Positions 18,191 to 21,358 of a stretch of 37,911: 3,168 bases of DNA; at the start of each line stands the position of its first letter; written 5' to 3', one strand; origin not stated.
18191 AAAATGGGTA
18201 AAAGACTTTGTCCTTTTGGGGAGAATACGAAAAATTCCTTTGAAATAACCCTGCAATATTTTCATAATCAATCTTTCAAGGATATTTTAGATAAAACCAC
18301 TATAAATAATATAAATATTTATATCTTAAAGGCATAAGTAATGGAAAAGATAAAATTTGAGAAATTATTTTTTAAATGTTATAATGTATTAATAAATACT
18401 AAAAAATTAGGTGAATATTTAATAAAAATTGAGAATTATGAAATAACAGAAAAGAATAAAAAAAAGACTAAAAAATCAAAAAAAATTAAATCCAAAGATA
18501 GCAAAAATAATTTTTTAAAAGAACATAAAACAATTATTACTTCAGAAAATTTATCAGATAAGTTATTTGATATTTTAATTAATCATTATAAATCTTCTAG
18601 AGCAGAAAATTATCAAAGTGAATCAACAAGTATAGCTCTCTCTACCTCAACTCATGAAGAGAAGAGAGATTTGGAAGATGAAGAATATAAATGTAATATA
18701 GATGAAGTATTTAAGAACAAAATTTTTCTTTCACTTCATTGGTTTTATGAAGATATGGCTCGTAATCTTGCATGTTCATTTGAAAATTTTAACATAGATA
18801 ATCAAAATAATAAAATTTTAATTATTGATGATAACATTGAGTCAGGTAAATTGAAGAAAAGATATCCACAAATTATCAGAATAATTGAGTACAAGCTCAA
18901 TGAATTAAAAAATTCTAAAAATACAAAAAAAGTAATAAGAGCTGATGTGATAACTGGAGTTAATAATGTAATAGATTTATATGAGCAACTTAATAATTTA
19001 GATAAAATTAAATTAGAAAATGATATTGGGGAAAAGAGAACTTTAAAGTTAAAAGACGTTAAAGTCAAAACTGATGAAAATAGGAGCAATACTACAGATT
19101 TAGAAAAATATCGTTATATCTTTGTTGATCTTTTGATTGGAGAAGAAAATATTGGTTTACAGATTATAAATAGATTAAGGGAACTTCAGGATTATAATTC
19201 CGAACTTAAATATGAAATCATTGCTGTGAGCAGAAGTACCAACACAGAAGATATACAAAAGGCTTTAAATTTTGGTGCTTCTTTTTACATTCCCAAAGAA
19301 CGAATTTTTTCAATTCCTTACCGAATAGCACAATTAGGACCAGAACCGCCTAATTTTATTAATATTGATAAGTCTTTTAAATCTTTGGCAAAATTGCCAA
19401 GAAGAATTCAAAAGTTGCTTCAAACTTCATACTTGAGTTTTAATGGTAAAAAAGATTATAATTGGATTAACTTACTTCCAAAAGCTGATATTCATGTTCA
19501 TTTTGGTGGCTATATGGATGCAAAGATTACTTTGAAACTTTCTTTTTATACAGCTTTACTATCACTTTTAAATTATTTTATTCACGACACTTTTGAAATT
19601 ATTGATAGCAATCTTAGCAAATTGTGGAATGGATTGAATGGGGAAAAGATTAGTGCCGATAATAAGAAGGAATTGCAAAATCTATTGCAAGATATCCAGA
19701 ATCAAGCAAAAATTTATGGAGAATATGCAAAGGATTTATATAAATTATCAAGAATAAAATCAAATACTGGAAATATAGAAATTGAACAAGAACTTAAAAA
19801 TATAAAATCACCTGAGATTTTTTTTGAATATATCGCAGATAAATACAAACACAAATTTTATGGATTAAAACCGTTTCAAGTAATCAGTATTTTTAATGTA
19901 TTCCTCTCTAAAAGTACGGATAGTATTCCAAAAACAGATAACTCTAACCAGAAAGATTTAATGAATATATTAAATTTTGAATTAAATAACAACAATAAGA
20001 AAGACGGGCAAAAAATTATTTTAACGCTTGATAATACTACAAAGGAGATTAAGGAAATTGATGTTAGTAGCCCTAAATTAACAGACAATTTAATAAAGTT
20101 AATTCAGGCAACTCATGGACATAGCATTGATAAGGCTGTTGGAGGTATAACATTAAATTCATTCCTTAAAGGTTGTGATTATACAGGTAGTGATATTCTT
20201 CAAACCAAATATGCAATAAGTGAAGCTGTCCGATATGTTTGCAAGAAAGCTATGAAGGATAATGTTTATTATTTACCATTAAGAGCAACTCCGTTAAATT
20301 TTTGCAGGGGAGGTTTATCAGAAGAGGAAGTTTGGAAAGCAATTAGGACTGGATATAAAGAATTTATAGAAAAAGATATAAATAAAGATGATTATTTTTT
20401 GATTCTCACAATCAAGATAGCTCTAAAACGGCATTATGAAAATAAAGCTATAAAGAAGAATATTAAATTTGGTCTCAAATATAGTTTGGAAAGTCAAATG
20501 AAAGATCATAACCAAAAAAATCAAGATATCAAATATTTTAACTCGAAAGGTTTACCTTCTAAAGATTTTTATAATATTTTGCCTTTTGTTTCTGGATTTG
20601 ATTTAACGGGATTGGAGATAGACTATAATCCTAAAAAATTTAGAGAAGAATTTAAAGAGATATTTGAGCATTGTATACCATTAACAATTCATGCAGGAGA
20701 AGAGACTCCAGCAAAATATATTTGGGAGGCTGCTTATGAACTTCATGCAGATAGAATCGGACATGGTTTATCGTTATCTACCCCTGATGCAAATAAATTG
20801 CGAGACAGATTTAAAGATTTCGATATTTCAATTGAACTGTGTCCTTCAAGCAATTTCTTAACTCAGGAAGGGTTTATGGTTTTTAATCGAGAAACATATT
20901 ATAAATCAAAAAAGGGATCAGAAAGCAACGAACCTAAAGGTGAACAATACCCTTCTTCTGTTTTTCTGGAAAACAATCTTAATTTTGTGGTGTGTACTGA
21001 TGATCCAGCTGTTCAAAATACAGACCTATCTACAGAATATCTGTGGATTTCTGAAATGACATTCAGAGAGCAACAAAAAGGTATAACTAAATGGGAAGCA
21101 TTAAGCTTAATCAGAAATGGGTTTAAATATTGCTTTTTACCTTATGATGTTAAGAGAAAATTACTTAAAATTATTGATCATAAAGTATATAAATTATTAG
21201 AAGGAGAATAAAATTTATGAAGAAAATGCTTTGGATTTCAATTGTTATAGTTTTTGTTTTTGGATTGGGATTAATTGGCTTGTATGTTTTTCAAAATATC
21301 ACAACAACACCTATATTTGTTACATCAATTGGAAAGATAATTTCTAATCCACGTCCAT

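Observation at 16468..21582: Receiver-gated adenosine deaminase cassette with a REC-sigma54 AAA+ partner: candidate new nucleotide-targeting defence or stress system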

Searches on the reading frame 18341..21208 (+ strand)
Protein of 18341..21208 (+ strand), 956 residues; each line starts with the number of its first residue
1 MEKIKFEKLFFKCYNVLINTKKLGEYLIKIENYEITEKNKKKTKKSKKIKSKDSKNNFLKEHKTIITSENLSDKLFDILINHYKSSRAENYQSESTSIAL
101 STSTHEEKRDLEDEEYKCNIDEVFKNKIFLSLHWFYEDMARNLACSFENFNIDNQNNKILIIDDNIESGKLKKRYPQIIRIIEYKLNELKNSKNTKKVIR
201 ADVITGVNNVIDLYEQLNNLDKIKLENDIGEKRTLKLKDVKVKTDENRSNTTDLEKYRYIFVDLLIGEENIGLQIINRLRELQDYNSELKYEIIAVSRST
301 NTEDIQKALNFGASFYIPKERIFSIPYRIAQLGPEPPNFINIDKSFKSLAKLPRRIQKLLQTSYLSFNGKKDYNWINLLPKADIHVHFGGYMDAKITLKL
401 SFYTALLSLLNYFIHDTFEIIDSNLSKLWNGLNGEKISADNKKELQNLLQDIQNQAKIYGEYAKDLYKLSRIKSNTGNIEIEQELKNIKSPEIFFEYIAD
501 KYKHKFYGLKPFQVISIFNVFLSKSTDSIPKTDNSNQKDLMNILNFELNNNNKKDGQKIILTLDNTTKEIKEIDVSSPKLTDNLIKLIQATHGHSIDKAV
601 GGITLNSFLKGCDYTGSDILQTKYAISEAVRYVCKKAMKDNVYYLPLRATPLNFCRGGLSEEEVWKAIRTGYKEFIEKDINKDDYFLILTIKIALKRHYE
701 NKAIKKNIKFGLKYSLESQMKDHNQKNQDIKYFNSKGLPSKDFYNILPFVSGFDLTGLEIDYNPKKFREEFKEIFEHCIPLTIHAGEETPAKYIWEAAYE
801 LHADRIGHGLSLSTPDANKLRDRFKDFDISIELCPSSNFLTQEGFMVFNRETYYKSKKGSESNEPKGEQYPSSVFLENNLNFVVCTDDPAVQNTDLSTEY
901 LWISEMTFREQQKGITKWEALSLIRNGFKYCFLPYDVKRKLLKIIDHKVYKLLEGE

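Call 3: search_protein_families(library=pfam, proteins=[window:18341-21208:+], max_evalue=0.01)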
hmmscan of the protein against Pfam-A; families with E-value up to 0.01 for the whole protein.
window:18341-21208:+ (956 aa): 2 families
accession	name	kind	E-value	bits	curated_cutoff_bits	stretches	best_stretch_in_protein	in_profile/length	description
PF00962.28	A_deaminase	-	1.1e-36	127.1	27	3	750-842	157-250/330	Adenosine deaminase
PF00072.30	Response_reg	-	4.5e-05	24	30.2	1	252-320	38-100/111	Response regulator receiver domain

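Call 5: search_protein_families(library=padloc, proteins=[window:18341-21208:+], max_evalue=0.01)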
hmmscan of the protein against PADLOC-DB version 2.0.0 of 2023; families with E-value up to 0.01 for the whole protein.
window:18341-21208:+ (956 aa): 1 family
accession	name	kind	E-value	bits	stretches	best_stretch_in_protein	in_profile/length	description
PDLC01908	CARF5--CARF_ADA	-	1.8e-81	272.8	1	344-954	226-602/605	-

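Call 8: find_homologous_proteins(query=window:18341-21208:+, max_evalue=0.00001)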
Query window:18341-21208:+ (956 aa): 12 proteins with E <= 0.00001 among 8000 candidates.
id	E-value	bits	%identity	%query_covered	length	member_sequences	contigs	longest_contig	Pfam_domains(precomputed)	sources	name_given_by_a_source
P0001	0.0e+0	1503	74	99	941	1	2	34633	PF00962.29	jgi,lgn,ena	-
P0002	1.0e-264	899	53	92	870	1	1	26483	PF00962.29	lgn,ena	-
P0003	4.1e-252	858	52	92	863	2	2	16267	PF00962.29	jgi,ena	-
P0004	7.2e-230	784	48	92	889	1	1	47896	PF00962.29,PF00072.31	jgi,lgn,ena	-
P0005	9.6e-229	780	48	92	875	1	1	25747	PF00962.29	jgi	-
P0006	2.2e-200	686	41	94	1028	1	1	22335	PF00962.29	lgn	-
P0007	2.2e-198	680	43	92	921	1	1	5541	PF00962.29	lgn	-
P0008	5.1e-190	652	41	100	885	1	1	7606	PF00962.29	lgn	-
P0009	1.9e-189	650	42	94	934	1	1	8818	PF00962.29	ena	-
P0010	4.1e-177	609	46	72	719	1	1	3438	PF00962.29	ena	-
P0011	7.6e-51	191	27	37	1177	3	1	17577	PF00962.29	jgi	-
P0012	1.0e-38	151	30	41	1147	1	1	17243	PF00962.29,PF00072.31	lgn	-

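Call 9: find_encoding_contigs(protein=P0001, flank=10000, max_places=2)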
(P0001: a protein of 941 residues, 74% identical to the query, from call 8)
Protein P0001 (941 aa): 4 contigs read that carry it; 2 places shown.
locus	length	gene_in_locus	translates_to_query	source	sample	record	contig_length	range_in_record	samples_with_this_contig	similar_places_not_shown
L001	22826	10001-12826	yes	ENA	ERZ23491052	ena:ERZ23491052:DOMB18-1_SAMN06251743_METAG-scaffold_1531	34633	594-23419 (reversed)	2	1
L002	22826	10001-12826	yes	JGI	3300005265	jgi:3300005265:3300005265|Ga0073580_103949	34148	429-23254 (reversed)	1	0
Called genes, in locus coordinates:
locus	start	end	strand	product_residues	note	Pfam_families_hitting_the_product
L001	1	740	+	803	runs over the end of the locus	-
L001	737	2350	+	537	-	-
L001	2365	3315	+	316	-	PF07396:Porin_O_P (weak)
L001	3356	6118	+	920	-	PF00072:Response_reg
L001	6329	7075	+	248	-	-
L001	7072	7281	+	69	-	-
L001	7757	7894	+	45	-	-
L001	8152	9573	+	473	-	PF00072:Response_reg, PF00158:Sigma54_activat, PF14532:Sigma54_activ_2, PF07728:AAA_5 (weak), PF25601:AAA_lid_14, PF02954:HTH_8 (weak)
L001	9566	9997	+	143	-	-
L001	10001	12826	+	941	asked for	PF00962:A_deaminase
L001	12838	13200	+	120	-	-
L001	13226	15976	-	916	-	-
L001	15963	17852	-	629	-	-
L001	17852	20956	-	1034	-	PF13809:Tubulin_2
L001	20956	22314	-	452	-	PF00092:VWA (weak), PF13519:VWA_2 (weak)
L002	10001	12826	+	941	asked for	PF00962:A_deaminase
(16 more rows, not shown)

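Call 10: find_encoding_contigs(protein=P0002, flank=10000, max_places=2)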
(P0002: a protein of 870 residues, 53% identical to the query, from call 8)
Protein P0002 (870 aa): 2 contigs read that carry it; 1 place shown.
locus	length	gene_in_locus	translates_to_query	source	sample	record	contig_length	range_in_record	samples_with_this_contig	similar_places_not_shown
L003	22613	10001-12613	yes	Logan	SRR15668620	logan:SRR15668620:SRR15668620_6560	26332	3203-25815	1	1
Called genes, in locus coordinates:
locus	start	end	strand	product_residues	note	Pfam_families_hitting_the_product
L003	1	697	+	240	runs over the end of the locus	PF00005:ABC_tran, PF02463:SMC_N, PF13304:AAA_21 (faint)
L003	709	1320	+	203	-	-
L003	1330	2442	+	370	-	PF13458:Peripla_BP_6, PF01094:ANF_receptor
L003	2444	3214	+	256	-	PF13489:Methyltransf_23 (weak), PF13847:Methyltransf_31, PF08241:Methyltransf_11 (weak), PF08242:Methyltransf_12 (weak), PF13649:Methyltransf_25 (weak)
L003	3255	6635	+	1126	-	-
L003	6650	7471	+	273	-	-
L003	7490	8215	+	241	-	-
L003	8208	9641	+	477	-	PF00072:Response_reg, PF00158:Sigma54_activat, PF02954:HTH_8 (faint), PF14532:Sigma54_activ_2, PF07728:AAA_5 (weak), PF25601:AAA_lid_14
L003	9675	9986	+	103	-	-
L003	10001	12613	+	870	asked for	PF00962:A_deaminase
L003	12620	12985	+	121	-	-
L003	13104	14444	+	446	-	PF00092:VWA, PF13519:VWA_2 (weak)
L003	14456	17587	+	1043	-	PF13809:Tubulin_2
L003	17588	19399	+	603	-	-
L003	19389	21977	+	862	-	PF00270:DEAD (weak)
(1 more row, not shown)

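Call 11: find_encoding_contigs(protein=P0004, flank=10000, max_places=2)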
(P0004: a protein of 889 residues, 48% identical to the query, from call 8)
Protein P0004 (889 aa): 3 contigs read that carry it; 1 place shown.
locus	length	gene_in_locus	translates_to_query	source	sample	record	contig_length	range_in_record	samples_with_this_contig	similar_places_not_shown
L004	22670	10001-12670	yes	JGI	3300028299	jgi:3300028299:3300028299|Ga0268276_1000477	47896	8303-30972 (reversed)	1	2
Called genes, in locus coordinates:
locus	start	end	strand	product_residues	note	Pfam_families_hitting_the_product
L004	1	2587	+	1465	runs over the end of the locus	-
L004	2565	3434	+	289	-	-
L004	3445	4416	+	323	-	-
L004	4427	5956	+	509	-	PF05167:DUF711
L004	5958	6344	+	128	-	-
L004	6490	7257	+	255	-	-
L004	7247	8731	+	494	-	PF00072:Response_reg, PF00158:Sigma54_activat, PF14532:Sigma54_activ_2, PF25601:AAA_lid_14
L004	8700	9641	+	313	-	-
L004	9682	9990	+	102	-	-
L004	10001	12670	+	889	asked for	PF00072:Response_reg (faint), PF00962:A_deaminase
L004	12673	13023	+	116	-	-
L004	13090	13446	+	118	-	-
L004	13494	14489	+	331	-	PF00665:rve, PF13683:rve_3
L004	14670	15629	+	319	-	PF00092:VWA, PF13519:VWA_2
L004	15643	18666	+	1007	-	PF13809:Tubulin_2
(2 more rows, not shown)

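Call 12: find_encoding_contigs(protein=P0006, flank=10000, max_places=2)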
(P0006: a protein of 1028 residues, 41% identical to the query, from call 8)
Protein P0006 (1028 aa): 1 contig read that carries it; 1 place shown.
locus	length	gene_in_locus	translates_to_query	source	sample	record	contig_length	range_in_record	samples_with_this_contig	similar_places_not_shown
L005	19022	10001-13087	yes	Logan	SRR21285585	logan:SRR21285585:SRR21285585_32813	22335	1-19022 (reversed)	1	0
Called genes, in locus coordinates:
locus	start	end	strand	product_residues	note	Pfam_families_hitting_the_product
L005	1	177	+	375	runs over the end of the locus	PF13433:Peripla_BP_5, PF13458:Peripla_BP_6, PF01094:ANF_receptor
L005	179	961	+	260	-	PF00106:adh_short, PF13561:adh_short_C2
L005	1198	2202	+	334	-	PF00291:PALP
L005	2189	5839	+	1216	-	-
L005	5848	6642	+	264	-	-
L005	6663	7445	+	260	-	-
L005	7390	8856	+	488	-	PF00072:Response_reg, PF00158:Sigma54_activat, PF14532:Sigma54_activ_2, PF07724:AAA_2 (weak), PF07728:AAA_5 (weak), PF25601:AAA_lid_14, PF02954:HTH_8 (weak)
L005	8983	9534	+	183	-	PF01725:Ham1p_like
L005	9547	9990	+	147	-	-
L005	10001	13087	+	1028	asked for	PF00962:A_deaminase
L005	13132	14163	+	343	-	PF00092:VWA, PF13519:VWA_2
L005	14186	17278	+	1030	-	PF13809:Tubulin_2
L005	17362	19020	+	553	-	?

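Call 13: find_encoding_contigs(protein=P0011, flank=10000, max_places=2)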
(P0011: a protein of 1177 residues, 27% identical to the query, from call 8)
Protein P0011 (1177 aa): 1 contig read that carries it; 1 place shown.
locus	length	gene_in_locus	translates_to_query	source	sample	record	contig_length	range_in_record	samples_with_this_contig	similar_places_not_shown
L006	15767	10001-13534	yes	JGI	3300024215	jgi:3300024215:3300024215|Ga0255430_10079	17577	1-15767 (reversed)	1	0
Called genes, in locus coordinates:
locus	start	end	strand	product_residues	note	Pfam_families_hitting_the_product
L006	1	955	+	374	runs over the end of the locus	PF13433:Peripla_BP_5, PF13458:Peripla_BP_6, PF01094:ANF_receptor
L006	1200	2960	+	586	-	PF05175:MTS, PF06325:PrmA (faint), PF13649:Methyltransf_25, PF13847:Methyltransf_31, PF00583:Acetyltransf_1 (weak)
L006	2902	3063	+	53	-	-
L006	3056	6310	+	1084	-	PF01979:Amidohydro_1, PF07969:Amidohydro_3 (faint)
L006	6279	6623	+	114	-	-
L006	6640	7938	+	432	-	-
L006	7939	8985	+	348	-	-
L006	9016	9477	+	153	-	PF03412:Peptidase_C39, PF09778:Guanylate_cyc_2 (faint), PF11814:DUF3335 (faint), PF12385:Peptidase_C70 (weak), PF13529:Peptidase_C39_2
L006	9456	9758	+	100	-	-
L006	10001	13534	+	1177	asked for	PF00962:A_deaminase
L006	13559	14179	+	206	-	-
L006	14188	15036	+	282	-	-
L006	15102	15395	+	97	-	PF21748:UPF0150, PF15919:HicB_lk_antitox (weak)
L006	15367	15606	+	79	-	PF07927:HicA_toxin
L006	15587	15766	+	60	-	?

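Call 14: find_encoding_contigs(protein=P0012, flank=10000, max_places=2)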
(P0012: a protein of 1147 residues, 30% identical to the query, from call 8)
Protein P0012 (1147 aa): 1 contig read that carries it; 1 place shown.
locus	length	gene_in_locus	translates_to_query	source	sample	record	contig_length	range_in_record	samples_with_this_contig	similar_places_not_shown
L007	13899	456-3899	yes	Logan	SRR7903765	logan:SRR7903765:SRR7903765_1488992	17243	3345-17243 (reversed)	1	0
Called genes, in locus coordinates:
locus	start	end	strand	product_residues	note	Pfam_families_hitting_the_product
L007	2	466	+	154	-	?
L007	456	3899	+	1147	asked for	PF00072:Response_reg (weak), PF00962:A_deaminase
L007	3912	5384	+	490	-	PF00004:AAA, PF07724:AAA_2, PF07728:AAA_5 (weak)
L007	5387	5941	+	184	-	PF01725:Ham1p_like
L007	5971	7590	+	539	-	PF00092:VWA, PF13519:VWA_2, PF13768:VWA_3 (weak)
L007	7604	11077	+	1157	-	PF13809:Tubulin_2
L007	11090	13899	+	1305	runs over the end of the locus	PF00092:VWA, PF13519:VWA_2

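Call 15: find_encoding_contigs(protein=P0005, flank=10000, max_places=2)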
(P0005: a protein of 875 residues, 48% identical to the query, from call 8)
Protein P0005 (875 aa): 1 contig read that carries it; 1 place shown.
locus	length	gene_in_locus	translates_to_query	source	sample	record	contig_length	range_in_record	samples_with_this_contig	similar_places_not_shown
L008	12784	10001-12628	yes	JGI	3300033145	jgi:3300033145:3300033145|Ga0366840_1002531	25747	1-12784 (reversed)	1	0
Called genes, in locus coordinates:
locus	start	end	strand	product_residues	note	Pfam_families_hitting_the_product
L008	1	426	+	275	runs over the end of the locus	PF00005:ABC_tran, PF02463:SMC_N (faint), PF13175:AAA_15 (faint), PF13304:AAA_21 (weak)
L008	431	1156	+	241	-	PF00005:ABC_tran, PF02463:SMC_N, PF13175:AAA_15 (faint), PF13476:AAA_23 (faint), PF13555:AAA_29 (weak), PF13304:AAA_21 (weak)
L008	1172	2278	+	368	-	PF13433:Peripla_BP_5, PF13458:Peripla_BP_6, PF01094:ANF_receptor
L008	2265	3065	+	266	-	PF13489:Methyltransf_23, PF13847:Methyltransf_31, PF08241:Methyltransf_11, PF08242:Methyltransf_12 (weak), PF13649:Methyltransf_25 (weak)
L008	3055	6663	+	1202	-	-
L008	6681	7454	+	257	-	-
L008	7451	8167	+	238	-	-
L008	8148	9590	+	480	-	PF00072:Response_reg, PF00158:Sigma54_activat, PF14532:Sigma54_activ_2, PF25601:AAA_lid_14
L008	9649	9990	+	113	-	-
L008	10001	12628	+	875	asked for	PF00962:A_deaminase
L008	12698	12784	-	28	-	?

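Call 21: search_solved_structures(query=window:18341-21208:+, max_evalue=0.01, show_alignments=2)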
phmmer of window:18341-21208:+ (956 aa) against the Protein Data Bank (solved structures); distinct sequences matched with E-value up to 0.01: 29.
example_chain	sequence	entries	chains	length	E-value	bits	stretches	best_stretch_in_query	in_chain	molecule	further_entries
9c67_A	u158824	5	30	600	6.9e-23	84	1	747-951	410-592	Adenosine deaminase domain-containing protein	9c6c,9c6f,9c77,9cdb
8z3p_A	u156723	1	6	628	6.8e-16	60.8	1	750-943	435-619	Adenosine deaminase domain-containing protein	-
8z3k_A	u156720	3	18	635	6.9e-16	60.8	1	750-943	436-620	Adenosine deaminase domain-containing protein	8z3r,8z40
9ebt_A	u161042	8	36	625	9.1e-13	50.5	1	750-846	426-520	CRISPR-associated ring nuclease and adenosine deaminase, subunit A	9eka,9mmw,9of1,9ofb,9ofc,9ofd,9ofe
9ubl_A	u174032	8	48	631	9.4e-13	50.5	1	750-846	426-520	adenosine deaminase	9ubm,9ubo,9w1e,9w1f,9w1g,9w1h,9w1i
3ou8_A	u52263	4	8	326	1.4e-12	49.8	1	741-839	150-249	Adenosine deaminase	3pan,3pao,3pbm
6n91_A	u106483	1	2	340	1.2e-10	43.5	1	751-941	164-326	Adenosine deaminase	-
6n9m_A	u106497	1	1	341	1.5e-09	39.8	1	750-934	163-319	Adenosine deaminase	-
9vlv_A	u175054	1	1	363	4.5e-09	38.3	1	771-950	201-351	Adenosine deaminase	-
1ndv_A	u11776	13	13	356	4.6e-09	38.3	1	771-952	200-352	Adenosine deaminase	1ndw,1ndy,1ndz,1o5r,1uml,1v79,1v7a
1krm_A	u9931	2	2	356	5e-09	38.1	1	771-952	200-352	adenosine deaminase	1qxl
1w1i_E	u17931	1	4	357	5e-09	38.1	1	771-952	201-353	ADENOSINE DEAMINASE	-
2bgn_E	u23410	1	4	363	5.3e-09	38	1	771-952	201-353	ADENOSINE DEAMINASE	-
3iar_A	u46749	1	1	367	7.4e-09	37.6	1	771-950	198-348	Adenosine deaminase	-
7rtg_A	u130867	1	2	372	7.8e-09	37.5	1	771-950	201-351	Adenosine deaminase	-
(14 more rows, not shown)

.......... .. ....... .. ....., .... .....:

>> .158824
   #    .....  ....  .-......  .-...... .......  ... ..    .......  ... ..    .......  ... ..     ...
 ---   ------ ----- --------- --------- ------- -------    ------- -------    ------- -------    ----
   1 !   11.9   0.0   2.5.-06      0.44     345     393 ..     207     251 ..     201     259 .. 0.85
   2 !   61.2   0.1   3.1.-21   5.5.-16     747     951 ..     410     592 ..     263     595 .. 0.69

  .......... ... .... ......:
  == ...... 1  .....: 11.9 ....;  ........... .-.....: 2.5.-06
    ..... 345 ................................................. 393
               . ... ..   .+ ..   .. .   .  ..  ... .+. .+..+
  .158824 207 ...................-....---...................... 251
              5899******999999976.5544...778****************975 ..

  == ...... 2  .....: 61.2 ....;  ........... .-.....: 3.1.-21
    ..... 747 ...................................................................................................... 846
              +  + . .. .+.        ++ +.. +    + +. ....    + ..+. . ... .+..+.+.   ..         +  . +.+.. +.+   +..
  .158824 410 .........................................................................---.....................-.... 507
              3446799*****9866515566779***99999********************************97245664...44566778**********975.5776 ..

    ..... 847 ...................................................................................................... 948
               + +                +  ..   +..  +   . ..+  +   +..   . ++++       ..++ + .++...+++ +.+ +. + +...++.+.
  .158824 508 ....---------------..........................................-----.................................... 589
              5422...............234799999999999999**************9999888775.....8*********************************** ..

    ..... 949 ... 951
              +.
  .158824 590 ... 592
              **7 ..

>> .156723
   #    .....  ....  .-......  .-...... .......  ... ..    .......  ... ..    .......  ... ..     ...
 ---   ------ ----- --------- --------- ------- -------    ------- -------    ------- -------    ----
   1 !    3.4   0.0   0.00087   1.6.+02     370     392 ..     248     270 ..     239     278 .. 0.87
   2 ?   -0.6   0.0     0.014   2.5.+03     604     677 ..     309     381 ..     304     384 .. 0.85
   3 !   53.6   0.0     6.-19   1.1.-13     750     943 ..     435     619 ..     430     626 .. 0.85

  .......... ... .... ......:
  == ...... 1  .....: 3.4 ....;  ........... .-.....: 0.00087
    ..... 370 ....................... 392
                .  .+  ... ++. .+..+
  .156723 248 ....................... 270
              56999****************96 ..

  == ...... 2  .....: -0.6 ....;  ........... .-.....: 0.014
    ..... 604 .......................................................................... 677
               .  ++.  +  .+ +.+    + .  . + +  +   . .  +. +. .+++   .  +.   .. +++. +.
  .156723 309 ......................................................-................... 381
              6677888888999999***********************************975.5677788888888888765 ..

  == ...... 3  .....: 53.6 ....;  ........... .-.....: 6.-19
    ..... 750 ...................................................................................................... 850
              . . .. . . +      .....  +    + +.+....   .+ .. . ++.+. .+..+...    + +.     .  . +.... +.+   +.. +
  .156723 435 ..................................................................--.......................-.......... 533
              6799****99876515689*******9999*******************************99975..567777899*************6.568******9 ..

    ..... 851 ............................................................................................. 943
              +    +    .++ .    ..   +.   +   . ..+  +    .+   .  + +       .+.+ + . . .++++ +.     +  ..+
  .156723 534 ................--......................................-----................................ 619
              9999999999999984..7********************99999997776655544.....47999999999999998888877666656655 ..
